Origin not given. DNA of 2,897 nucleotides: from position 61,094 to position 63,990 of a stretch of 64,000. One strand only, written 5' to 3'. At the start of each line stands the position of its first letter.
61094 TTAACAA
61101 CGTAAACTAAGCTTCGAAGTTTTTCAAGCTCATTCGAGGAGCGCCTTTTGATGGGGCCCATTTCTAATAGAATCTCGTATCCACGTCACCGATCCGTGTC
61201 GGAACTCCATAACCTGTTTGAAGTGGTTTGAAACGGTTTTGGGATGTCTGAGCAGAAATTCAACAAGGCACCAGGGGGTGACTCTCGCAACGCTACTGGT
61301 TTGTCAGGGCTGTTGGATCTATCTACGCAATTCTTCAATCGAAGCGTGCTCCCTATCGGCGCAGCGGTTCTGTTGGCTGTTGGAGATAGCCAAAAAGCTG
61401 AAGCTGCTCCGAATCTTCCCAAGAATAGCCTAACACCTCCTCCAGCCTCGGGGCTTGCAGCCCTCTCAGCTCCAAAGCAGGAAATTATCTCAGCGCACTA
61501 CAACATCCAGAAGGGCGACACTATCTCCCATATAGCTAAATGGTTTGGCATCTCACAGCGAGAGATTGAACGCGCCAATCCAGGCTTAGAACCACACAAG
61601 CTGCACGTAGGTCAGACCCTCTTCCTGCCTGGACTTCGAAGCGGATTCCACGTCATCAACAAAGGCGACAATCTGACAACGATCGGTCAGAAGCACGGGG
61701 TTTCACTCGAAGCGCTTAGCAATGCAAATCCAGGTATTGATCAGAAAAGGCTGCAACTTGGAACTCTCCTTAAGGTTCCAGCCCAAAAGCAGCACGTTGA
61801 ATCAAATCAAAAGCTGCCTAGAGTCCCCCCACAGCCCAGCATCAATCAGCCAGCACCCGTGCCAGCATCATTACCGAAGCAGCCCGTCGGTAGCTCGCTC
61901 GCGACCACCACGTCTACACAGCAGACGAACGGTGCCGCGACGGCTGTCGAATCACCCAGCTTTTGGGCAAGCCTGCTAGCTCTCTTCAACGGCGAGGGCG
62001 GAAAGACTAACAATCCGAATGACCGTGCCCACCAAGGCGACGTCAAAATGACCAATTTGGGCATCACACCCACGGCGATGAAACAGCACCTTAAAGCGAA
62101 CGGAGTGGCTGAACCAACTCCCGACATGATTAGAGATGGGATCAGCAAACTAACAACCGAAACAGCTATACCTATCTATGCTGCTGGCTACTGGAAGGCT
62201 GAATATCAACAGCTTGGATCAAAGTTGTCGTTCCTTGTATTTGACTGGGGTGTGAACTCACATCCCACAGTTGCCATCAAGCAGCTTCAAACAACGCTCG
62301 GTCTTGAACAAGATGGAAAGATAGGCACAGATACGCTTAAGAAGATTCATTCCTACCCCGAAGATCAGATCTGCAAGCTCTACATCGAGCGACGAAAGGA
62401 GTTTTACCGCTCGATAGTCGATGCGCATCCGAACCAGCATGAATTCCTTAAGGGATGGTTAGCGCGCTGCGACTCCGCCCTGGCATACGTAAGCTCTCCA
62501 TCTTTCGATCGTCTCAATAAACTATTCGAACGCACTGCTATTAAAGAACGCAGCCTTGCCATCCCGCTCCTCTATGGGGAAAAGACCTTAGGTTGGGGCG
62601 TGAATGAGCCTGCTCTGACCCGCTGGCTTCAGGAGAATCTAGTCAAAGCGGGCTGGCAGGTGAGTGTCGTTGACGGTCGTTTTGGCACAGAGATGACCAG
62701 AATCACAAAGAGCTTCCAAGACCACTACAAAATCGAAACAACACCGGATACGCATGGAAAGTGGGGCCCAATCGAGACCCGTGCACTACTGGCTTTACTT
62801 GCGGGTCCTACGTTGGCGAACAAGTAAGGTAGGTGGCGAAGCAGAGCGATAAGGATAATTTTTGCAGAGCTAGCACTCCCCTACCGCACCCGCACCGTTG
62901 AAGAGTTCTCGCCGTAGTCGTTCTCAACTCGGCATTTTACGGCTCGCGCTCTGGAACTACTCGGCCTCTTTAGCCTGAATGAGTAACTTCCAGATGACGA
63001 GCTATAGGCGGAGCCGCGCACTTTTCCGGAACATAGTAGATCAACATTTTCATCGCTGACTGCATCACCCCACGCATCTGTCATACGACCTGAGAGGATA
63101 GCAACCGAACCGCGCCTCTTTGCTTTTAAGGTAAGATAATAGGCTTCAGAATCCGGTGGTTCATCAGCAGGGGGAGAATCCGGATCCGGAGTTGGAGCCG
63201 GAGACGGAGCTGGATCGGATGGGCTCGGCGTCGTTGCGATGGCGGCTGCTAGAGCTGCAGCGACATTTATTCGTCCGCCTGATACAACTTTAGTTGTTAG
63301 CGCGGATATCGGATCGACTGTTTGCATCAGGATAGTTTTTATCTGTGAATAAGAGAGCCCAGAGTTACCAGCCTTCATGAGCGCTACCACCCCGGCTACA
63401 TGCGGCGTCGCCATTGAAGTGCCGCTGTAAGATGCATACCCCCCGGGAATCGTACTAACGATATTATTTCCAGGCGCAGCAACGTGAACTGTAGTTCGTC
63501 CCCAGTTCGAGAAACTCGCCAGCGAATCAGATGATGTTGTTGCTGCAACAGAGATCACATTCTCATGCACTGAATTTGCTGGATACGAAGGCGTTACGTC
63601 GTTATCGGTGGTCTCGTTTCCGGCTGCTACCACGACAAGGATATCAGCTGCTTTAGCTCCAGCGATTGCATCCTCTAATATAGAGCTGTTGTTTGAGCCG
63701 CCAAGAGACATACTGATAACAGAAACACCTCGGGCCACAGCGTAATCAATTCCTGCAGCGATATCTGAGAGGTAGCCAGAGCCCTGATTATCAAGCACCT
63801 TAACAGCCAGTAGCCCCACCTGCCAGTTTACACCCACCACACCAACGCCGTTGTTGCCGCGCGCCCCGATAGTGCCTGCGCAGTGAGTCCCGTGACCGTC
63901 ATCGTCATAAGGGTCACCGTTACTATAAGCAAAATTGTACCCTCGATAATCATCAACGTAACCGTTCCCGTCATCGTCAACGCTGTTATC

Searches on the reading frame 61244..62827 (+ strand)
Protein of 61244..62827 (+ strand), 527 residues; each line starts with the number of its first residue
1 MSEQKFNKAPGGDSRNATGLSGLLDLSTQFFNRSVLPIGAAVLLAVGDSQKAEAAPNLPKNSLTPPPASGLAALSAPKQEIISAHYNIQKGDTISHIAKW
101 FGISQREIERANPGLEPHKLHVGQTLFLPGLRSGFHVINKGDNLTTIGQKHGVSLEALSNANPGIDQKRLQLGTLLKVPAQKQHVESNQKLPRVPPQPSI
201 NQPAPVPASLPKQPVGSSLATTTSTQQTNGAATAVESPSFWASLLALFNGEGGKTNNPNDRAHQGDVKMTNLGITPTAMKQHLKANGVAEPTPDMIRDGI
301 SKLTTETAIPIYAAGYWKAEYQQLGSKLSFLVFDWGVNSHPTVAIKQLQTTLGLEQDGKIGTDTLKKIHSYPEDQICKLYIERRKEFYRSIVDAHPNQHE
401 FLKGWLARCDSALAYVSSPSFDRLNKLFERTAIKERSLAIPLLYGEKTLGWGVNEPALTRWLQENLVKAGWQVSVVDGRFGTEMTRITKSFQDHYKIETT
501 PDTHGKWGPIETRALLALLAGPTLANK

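Call 46: search_protein_families(library=pfam, proteins=[window:61244-62827:+], max_evalue=0.001)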
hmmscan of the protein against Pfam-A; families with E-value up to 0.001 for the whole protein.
window:61244-62827:+ (527 aa): 8 families
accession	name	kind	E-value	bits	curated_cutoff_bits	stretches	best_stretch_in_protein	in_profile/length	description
PF01476.26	LysM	-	2.1e-20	72.8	20.9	2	86-129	1-43/43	LysM domain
PF09374.15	PG_binding_3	-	8.4e-13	48.8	24.6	1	344-408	2-74/76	Predicted Peptidoglycan domain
PF05838.17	Glyco_hydro_108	-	7.9e-12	46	21.2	1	247-339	4-84/85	Glycosyl hydrolase 108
PF01471.23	PG_binding_1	-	2.8e-10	40.7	23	0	460-500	6-46/57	Putative peptidoglycan binding domain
PF23473.1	LysM3_LYK4_5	-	8.5e-07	29.4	29.3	0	86-112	5-31/48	LYK4/5 LysM3 domain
PF23457.1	LysM2_NFP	-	0.00019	21.9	36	0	86-129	8-54/56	NFP LysM2 domain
PF23577.1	LysM_RLK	-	0.00054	20.4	27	0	139-167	6-34/44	LysM domain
PF23446.1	LysM1_NFP_LYK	-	0.00058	21.1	36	0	92-129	16-54/60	NFP/LYK LysM1 domain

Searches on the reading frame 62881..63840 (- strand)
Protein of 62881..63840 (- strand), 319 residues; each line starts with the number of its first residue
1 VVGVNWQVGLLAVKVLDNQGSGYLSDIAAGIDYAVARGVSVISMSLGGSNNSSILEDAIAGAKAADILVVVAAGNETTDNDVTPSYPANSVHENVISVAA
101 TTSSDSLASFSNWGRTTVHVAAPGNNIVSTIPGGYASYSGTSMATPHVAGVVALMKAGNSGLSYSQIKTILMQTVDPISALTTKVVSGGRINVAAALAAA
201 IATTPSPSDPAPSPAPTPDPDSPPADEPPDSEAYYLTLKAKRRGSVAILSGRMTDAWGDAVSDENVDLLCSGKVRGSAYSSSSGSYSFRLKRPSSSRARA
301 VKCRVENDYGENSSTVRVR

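Call 46: search_protein_families(library=pfam, proteins=[window:62881-63840:-], max_evalue=0.001)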
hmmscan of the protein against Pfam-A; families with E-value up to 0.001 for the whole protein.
window:62881-63840:- (319 aa): 1 family
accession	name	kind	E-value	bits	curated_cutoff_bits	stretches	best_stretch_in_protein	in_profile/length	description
PF00082.27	Peptidase_S8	-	5.4e-36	124.8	21.8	1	2-175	75-273/288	Subtilase family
